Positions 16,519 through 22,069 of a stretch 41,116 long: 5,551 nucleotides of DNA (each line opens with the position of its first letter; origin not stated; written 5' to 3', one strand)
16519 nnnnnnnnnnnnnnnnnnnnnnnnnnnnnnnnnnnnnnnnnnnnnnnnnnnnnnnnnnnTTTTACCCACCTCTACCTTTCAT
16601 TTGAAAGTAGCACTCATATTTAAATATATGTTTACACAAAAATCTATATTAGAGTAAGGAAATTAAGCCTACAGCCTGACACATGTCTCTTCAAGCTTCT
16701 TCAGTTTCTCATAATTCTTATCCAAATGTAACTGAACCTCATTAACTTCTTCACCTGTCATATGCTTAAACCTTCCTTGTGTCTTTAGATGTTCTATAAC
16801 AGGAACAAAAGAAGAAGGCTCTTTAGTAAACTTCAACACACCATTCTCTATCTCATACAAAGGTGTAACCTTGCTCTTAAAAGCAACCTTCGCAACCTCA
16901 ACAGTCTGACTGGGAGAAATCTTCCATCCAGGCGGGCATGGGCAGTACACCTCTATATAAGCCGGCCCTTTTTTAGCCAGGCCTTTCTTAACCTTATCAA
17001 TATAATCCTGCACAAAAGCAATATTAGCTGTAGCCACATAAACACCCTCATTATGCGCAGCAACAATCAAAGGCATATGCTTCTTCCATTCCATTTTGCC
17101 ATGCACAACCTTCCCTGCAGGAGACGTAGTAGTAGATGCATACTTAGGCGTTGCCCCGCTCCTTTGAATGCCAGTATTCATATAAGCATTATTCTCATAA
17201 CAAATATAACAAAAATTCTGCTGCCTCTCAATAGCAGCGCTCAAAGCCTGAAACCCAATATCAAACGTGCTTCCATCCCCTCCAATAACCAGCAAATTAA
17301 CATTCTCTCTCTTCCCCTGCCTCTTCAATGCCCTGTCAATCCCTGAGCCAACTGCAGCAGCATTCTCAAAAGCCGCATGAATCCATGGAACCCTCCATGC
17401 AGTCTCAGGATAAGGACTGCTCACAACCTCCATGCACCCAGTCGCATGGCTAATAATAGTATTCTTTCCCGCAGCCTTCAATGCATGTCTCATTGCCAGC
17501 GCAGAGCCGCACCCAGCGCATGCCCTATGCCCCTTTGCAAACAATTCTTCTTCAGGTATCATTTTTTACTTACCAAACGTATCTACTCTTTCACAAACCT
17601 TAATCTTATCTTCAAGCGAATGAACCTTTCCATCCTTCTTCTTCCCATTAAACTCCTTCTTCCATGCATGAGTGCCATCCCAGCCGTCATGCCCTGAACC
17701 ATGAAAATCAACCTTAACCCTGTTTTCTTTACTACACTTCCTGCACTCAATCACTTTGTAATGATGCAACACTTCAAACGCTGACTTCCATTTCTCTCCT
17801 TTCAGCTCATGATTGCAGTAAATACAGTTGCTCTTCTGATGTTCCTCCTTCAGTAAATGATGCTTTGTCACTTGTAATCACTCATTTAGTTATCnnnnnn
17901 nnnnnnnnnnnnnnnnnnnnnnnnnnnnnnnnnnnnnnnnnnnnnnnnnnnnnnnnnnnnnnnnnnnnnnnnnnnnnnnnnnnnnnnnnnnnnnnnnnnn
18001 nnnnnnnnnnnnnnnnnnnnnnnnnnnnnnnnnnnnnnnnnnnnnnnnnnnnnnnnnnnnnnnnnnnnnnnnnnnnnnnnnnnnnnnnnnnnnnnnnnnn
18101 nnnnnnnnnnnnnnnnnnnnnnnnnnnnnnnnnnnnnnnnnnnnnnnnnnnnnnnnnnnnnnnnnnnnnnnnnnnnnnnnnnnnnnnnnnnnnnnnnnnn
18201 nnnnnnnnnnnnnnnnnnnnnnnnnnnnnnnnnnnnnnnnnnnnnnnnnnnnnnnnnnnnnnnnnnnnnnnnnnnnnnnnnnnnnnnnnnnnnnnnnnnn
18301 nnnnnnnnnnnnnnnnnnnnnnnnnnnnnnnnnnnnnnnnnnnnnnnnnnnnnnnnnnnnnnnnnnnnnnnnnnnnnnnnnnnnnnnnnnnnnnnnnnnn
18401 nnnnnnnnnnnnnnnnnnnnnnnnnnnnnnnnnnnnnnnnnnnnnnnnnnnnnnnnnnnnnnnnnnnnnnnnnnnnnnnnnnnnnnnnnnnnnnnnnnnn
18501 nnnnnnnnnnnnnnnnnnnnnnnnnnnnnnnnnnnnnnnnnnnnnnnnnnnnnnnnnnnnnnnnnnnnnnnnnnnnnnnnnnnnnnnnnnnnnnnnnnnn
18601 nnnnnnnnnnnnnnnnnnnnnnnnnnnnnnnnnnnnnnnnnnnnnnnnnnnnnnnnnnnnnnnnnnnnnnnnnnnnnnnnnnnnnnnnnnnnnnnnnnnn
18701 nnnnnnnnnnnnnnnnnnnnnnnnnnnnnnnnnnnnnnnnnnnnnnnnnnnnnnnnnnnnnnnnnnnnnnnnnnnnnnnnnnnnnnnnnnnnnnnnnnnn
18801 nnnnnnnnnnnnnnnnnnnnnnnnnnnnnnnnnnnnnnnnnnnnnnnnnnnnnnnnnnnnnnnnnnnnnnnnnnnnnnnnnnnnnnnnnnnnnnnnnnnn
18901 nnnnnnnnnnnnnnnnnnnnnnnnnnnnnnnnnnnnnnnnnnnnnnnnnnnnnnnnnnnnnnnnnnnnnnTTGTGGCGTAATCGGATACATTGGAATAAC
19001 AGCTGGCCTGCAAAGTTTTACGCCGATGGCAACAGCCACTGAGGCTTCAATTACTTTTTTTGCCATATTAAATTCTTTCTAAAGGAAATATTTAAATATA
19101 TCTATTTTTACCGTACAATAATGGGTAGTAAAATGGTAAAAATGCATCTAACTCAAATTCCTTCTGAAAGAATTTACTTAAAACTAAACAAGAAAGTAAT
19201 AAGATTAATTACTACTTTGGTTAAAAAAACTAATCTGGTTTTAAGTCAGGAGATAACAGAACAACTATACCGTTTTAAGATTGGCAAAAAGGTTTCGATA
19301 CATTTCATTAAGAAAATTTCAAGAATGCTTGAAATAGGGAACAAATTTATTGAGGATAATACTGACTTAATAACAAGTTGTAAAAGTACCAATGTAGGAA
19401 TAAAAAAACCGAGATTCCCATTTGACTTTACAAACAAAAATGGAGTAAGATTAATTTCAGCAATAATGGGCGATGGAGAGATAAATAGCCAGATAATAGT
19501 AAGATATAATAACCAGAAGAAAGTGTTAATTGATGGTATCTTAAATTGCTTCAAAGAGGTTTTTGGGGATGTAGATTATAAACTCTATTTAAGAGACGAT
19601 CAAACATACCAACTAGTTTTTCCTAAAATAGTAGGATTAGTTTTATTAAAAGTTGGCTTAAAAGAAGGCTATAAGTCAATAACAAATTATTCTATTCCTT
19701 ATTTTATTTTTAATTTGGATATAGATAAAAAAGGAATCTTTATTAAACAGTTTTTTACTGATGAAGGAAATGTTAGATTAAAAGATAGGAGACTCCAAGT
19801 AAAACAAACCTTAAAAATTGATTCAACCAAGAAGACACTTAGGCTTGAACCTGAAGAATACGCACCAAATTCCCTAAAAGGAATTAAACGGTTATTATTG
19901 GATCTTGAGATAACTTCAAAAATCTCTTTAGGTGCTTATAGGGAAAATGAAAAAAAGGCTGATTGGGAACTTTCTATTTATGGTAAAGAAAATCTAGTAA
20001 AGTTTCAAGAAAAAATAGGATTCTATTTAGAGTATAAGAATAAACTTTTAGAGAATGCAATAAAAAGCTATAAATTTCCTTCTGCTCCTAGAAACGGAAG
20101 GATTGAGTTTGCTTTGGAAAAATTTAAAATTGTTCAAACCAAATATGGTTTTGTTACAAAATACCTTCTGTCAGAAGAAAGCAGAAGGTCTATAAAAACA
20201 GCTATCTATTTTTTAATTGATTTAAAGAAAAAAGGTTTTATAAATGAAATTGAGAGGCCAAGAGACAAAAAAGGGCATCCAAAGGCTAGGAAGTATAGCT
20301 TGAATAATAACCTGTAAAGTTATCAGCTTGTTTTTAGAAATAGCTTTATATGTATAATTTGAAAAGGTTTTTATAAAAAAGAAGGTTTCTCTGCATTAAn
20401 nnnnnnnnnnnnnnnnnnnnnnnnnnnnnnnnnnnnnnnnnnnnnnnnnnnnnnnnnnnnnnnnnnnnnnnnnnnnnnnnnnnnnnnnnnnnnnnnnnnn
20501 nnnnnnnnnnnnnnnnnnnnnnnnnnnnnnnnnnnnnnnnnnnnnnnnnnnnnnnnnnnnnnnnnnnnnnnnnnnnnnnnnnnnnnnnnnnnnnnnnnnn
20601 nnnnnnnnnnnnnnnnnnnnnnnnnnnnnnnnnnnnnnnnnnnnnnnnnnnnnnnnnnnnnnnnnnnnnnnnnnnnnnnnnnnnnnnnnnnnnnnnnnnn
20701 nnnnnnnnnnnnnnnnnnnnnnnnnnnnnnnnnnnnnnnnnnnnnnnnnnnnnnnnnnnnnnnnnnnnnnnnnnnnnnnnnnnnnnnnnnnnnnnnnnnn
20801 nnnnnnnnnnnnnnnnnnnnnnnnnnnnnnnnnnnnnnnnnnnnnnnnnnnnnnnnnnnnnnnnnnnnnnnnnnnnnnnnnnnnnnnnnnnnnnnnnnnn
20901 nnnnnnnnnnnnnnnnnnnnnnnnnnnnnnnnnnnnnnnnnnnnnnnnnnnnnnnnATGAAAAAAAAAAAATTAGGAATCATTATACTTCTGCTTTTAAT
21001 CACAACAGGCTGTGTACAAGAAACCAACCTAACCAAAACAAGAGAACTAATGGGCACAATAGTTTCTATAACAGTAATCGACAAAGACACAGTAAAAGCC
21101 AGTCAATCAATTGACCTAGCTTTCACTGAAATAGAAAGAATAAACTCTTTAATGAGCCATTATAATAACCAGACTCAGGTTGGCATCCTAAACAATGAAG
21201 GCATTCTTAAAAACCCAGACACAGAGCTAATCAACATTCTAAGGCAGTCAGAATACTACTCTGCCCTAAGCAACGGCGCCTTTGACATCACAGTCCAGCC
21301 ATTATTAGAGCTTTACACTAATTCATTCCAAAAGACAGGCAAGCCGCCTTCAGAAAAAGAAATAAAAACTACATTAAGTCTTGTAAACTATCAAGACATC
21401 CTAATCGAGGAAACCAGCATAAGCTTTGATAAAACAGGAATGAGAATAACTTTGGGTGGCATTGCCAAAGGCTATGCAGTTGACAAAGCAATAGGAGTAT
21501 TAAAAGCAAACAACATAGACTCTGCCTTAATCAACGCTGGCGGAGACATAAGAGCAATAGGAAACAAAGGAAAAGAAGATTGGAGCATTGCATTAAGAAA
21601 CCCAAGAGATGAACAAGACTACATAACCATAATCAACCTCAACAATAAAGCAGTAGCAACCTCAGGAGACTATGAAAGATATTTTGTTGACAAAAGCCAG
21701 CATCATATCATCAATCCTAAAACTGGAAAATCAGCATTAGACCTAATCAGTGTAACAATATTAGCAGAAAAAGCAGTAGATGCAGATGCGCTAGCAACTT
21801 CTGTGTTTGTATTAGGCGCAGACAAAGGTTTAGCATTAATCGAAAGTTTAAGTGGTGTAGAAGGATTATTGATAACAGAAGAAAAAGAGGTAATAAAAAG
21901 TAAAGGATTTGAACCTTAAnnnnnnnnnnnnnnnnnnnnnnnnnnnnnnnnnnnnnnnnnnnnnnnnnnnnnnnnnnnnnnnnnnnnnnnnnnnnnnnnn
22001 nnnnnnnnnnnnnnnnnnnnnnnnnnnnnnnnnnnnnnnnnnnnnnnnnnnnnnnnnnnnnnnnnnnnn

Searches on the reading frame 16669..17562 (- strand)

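Call 59: search_protein_families(library=pfam, proteins=[window:16669-17562:-], max_evalue=0.0001)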
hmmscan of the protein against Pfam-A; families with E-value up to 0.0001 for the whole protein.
window:16669-17562:- (297 aa): 1 family
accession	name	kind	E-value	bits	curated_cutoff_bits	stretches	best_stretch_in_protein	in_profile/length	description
PF02775.26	TPP_enzyme_C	-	1.1e-17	64.6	21.9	1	41-205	2-151/151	Thiamine pyrophosphate enzyme, C-terminal TPP binding domain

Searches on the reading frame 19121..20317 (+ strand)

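Call 59: search_protein_families(library=pfam, proteins=[window:19121-20317:+], max_evalue=0.0001)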
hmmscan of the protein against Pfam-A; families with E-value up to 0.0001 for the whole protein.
window:19121-20317:+ (398 aa): 1 family
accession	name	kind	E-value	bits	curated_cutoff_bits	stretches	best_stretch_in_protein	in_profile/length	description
PF14528.11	LAGLIDADG_3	-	4.8e-07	30.4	22.5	1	207-300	6-82/82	LAGLIDADG-like domain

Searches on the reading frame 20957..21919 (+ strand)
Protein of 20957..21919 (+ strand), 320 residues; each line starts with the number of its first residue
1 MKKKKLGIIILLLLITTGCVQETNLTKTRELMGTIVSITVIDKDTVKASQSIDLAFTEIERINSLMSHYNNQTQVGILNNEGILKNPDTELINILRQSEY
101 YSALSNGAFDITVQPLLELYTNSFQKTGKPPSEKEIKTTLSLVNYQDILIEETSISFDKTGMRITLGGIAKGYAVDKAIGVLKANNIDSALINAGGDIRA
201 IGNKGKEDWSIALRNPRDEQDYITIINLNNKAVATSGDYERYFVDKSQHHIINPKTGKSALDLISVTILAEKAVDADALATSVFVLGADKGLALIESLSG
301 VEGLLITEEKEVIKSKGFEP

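Call 59: search_protein_families(library=pfam, proteins=[window:20957-21919:+], max_evalue=0.0001)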
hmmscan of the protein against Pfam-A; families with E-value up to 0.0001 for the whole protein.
window:20957-21919:+ (320 aa): 1 family
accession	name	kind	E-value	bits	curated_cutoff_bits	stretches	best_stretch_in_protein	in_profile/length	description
PF02424.20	ApbE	-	3.6e-84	282.9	25.6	1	32-303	1-264/266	ApbE family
